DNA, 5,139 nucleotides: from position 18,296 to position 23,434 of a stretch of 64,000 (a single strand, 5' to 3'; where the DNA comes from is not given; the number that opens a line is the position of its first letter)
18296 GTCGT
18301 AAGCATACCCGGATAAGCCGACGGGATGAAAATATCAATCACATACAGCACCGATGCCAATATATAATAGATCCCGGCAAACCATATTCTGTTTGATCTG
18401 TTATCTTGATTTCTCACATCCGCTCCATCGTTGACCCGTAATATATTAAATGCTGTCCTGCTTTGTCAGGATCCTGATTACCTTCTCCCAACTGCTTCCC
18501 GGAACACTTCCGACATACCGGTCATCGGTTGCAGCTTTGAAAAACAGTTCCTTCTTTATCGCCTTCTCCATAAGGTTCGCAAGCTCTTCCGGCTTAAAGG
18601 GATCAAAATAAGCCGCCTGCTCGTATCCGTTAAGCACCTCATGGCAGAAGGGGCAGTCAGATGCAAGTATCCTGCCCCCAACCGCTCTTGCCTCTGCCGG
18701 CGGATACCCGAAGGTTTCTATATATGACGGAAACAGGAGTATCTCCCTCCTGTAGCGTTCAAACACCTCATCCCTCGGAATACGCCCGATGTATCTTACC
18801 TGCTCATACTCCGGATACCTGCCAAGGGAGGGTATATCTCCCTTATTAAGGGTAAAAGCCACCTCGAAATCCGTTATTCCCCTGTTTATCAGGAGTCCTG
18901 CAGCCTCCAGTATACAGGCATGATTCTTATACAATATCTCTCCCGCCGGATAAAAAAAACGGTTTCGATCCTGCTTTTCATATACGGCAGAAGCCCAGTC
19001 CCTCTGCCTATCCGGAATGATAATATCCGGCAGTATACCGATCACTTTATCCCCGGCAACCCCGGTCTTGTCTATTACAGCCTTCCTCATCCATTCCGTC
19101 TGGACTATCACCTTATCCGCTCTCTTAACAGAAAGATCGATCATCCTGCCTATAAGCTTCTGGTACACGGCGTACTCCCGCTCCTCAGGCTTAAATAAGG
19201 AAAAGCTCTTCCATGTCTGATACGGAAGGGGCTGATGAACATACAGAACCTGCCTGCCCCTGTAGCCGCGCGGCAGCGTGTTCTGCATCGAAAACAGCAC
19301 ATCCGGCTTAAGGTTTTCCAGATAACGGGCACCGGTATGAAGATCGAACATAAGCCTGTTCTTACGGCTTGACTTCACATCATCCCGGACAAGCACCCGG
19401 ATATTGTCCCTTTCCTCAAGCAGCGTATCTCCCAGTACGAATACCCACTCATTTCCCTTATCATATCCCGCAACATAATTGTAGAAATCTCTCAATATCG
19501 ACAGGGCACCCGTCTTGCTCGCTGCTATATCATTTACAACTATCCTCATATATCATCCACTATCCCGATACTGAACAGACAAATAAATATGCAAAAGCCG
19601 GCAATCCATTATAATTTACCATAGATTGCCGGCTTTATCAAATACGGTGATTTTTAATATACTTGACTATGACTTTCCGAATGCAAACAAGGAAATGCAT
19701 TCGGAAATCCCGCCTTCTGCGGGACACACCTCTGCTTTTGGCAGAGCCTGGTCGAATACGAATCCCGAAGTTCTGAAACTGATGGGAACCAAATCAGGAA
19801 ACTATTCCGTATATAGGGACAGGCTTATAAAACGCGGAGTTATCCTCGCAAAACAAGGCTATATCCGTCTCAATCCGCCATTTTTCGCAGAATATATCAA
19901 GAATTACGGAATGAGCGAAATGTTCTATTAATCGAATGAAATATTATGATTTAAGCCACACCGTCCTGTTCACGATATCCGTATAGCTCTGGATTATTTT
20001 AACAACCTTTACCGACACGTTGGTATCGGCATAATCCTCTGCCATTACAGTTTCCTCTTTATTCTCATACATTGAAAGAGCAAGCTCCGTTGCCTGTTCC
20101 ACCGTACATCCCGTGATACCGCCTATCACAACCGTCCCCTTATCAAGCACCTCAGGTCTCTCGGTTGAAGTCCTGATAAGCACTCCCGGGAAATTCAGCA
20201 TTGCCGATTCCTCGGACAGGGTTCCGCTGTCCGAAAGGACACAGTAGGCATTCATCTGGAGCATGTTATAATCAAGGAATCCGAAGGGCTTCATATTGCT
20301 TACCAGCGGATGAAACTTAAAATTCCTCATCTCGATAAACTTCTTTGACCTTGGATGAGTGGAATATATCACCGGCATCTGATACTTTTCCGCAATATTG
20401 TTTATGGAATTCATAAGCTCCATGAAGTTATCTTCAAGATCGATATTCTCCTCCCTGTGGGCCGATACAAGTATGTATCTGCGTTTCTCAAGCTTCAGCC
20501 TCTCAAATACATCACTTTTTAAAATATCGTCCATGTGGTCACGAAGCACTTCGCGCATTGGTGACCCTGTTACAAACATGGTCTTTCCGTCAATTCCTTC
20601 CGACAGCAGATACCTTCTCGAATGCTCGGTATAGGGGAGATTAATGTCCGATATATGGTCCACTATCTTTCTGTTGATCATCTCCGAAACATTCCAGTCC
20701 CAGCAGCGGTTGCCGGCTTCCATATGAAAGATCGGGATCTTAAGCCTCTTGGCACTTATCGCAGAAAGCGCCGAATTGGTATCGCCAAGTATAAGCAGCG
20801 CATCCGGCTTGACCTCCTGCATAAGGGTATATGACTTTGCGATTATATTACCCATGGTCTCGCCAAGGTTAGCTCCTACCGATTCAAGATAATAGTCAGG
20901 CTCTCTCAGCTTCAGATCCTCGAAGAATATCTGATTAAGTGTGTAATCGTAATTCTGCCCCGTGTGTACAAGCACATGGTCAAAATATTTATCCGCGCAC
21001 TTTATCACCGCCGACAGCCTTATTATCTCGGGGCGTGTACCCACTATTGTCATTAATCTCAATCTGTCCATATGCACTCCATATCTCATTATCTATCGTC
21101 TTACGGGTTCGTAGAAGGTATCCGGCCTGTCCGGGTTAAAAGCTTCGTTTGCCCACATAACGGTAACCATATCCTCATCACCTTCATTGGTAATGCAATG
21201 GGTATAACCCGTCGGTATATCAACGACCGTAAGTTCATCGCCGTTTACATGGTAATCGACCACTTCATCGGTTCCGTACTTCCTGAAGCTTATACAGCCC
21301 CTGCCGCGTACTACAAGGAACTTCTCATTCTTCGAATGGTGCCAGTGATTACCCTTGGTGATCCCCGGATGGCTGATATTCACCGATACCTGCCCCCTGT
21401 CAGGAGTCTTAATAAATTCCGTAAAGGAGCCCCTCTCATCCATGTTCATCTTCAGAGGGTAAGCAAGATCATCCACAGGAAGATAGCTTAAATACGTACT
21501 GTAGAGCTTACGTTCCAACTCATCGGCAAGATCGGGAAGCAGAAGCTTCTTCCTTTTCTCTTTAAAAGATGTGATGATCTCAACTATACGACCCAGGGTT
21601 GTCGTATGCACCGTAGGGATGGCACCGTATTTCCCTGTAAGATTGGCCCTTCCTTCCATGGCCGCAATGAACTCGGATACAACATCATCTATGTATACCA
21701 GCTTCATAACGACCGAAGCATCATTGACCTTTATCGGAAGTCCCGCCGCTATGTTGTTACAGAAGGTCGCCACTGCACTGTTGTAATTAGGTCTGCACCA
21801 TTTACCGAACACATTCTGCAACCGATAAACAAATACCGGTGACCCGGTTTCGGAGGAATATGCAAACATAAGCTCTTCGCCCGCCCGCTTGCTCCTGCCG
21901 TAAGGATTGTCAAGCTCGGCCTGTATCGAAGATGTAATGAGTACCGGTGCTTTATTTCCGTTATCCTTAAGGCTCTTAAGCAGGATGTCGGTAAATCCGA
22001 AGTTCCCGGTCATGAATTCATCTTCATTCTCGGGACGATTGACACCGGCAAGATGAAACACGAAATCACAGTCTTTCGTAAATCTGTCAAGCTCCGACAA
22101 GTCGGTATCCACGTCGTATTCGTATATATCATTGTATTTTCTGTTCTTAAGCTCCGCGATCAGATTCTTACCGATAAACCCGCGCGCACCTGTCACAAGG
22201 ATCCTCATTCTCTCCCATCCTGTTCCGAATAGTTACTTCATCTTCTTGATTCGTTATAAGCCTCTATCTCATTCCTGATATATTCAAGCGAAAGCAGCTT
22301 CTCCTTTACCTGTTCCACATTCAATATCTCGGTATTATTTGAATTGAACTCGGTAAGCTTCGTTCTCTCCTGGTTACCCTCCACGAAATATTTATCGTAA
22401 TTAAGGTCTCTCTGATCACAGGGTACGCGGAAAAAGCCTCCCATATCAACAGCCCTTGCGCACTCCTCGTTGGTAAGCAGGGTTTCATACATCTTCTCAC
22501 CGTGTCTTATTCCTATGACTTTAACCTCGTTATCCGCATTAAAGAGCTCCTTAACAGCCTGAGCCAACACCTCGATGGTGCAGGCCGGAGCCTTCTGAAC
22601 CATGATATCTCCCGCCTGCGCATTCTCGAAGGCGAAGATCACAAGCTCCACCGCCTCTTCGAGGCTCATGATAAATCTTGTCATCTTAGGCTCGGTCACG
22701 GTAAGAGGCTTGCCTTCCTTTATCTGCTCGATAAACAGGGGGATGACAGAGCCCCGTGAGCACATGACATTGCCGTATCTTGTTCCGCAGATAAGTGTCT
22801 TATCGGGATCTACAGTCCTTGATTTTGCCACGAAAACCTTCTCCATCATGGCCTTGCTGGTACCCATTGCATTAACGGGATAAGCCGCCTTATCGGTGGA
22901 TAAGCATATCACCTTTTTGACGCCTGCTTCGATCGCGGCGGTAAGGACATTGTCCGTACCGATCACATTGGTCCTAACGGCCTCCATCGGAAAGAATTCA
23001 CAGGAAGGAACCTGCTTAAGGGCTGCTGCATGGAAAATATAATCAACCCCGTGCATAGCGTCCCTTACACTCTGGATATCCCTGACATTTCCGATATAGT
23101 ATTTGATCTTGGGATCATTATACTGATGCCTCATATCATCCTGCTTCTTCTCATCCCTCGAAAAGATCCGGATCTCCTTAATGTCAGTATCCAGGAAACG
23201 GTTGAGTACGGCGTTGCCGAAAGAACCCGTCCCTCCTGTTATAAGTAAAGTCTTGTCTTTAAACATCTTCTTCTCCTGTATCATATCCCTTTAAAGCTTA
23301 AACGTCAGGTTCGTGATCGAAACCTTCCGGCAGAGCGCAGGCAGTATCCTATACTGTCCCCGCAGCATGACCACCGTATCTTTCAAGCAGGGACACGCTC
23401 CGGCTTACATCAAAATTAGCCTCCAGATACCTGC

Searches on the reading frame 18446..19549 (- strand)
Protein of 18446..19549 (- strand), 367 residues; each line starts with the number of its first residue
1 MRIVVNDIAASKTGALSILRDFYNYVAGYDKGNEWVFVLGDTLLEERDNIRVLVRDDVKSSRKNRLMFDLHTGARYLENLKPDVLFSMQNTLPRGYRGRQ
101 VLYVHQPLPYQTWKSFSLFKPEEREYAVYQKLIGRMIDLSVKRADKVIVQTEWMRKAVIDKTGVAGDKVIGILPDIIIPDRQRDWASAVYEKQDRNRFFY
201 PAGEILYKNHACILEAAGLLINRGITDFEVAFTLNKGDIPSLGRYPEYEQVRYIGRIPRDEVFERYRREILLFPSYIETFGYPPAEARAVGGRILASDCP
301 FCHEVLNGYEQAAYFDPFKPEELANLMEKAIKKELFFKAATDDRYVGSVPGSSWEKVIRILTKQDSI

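Call 75: search_protein_families(library=pfam, proteins=[window:18446-19549:-], max_evalue=0.00001)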
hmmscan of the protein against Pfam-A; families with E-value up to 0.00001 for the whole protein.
window:18446-19549:- (367 aa): 3 families
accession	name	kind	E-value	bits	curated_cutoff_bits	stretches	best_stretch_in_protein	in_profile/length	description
PF00534.26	Glycos_transf_1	-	8.2e-12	45.4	26.4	1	249-334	73-159/172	Glycosyl transferases group 1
PF13439.12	Glyco_transf_4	-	6e-06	26.8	28.5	0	45-169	33-159/170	Glycosyltransferase Family 4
PF13692.12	Glyco_trans_1_4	-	6.2e-06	27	27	1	208-331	15-140/142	Glycosyl transferases group 1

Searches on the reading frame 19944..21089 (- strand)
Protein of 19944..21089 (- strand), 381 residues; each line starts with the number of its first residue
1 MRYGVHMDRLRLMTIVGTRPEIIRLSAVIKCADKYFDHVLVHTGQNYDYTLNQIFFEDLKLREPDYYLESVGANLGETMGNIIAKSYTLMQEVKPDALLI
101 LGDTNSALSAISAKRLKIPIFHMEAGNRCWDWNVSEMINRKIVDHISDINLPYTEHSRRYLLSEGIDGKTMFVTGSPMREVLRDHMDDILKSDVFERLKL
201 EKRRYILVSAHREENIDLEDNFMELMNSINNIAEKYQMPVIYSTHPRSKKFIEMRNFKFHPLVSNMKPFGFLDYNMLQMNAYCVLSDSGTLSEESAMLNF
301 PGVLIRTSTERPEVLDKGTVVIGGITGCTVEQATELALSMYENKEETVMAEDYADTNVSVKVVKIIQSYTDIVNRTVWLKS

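Call 75: search_protein_families(library=pfam, proteins=[window:19944-21089:-], max_evalue=0.00001)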
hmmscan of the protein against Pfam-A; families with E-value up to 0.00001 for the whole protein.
window:19944-21089:- (381 aa): 1 family
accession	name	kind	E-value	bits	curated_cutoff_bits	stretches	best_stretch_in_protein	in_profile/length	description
PF02350.25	Epimerase_2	-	4e-82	276.3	30.6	1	33-366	6-346/347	UDP-N-acetylglucosamine 2-epimerase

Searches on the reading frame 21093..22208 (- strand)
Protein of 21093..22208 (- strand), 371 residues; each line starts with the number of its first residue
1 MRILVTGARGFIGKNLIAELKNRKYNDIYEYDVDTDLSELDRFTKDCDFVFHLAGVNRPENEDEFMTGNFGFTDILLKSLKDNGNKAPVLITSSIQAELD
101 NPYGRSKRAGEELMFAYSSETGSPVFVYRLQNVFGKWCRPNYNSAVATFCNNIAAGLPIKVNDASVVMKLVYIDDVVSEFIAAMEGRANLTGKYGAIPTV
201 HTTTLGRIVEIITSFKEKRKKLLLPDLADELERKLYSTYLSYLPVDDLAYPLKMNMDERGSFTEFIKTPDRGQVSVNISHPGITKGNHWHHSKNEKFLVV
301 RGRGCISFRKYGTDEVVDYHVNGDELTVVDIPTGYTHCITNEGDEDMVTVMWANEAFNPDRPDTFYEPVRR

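Call 75: search_protein_families(library=pfam, proteins=[window:21093-22208:-], max_evalue=0.00001)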
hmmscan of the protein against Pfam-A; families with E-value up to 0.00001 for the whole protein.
window:21093-22208:- (371 aa): 6 families
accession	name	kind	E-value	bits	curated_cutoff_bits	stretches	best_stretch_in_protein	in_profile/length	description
PF14667.12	Polysacc_synt_C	-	2.3e-49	166.6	28.7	1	256-365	2-111/111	Polysaccharide biosynthesis C-terminal domain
PF01370.27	Epimerase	-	2.5e-23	83.2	20.9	1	3-186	1-227/240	NAD dependent epimerase/dehydratase family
PF07993.18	NAD_binding_4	-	1.1e-08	35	20.1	0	92-139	166-210/258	Male sterility protein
PF16363.11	GDP_Man_Dehyd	-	9.6e-08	32.3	27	0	100-188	150-241/332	GDP-mannose 4,6 dehydratase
PF02719.21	Polysacc_synt_2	-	6.6e-07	29.2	20.2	0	38-183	67-216/293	Polysaccharide biosynthesis protein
PF01073.25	3Beta_HSD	-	7.5e-06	25.6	22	0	4-43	1-41/280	3-beta hydroxysteroid dehydrogenase/isomerase family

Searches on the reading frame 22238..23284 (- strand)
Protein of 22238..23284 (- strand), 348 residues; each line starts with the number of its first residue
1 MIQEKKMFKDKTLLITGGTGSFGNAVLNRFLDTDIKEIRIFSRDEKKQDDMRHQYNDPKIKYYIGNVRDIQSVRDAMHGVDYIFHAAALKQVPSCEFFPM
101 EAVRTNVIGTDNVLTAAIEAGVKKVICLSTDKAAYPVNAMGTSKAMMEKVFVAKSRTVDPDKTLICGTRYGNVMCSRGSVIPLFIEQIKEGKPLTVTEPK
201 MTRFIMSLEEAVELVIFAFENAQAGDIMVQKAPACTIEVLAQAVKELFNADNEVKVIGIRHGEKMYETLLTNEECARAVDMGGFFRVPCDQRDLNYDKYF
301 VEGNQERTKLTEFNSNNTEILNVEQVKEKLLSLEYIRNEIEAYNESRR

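Call 76: search_protein_families(library=pfam, proteins=[window:22238-23284:-], max_evalue=0.00001)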
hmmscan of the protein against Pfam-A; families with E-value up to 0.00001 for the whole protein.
window:22238-23284:- (348 aa): 9 families
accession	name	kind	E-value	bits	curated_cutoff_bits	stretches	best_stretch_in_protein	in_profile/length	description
PF02719.21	Polysacc_synt_2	-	3.2e-105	351.9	20.2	1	13-287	1-291/293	Polysaccharide biosynthesis protein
PF08485.16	Polysacc_syn_2C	-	7.6e-23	80.4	25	1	290-337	1-48/48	Polysaccharide biosynthesis protein C-terminal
PF01370.27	Epimerase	-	1.5e-22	80.7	20.9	1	14-225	2-231/240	NAD dependent epimerase/dehydratase family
PF01073.25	3Beta_HSD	-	2.9e-18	66.3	22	1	14-136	1-122/280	3-beta hydroxysteroid dehydrogenase/isomerase family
PF16363.11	GDP_Man_Dehyd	-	6.4e-15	55.9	27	1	14-247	1-266/332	GDP-mannose 4,6 dehydratase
PF13460.12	NAD_binding_10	-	5.1e-13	49.7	27.2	1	17-156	1-126/184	NAD(P)H-binding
PF05368.20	NmrA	-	7.9e-09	36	27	1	10-230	2-185/298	NmrA-like family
PF04321.23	RmlD_sub_bind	-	1.7e-07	31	27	1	12-131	2-102/287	RmlD substrate binding domain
PF07993.18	NAD_binding_4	-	5.5e-07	29.4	20.1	0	15-145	1-151/258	Male sterility protein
